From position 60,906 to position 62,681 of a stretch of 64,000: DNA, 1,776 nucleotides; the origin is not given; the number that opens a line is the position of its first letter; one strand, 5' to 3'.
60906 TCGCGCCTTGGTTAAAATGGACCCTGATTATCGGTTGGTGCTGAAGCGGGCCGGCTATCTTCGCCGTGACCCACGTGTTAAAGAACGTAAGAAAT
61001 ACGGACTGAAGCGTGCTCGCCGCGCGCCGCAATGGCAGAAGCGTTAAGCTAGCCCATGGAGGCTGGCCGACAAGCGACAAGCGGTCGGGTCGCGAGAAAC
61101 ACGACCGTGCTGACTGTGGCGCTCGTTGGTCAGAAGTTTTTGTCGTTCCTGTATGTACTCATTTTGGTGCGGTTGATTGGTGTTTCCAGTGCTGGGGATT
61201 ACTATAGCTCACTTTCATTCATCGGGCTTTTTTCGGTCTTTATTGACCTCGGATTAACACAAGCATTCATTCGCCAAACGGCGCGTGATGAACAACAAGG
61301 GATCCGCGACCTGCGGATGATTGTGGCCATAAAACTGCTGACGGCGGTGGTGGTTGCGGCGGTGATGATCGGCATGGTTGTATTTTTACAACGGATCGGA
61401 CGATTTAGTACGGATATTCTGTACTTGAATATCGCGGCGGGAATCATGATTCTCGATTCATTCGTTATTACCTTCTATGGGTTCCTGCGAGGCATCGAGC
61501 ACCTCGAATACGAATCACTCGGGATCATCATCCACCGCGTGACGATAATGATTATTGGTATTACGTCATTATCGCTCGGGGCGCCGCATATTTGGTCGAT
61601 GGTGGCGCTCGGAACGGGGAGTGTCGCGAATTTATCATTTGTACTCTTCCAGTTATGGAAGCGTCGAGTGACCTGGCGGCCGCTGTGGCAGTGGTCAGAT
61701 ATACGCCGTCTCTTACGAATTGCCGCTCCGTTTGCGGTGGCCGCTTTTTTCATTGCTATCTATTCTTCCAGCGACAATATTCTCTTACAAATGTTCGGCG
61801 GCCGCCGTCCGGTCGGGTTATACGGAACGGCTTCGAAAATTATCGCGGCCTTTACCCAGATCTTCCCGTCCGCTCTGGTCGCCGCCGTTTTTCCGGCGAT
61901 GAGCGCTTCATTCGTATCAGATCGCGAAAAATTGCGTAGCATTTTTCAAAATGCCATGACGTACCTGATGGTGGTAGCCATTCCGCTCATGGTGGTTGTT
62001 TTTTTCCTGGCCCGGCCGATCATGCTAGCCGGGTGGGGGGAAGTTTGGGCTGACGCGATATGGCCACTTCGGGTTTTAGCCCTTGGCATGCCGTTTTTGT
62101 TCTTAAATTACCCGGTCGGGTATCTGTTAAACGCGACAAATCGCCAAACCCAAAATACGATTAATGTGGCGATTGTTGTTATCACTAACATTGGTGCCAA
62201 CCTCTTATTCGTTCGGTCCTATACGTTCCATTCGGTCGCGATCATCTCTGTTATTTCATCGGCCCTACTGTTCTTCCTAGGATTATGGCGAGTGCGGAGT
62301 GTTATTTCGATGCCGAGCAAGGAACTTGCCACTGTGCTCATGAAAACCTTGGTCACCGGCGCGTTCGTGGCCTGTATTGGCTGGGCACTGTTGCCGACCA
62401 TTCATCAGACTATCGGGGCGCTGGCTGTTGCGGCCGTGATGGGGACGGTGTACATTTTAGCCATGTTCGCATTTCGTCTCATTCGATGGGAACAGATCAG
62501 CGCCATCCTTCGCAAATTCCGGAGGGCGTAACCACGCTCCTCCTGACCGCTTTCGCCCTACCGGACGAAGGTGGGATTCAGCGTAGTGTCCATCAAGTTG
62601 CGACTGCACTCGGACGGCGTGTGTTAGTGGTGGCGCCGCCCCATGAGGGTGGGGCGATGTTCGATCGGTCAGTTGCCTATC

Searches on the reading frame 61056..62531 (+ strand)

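Call 32: search_protein_families(library=pfam, proteins=[window:61056-62531:+], max_evalue=0.00001)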
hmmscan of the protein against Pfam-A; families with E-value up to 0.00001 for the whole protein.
window:61056-62531:+ (491 aa): 3 families
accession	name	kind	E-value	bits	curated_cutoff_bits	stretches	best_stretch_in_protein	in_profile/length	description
PF01943.22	Polysacc_synt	-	3.6e-25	89.3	28.2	1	12-284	1-272/274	Polysaccharide biosynthesis protein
PF13440.11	Polysacc_synt_3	-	1.5e-22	80.6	23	1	36-335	1-292/293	Polysaccharide biosynthesis protein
PF03023.19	MurJ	-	3.1e-09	36.4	27.4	1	39-452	3-438/451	Lipid II flippase MurJ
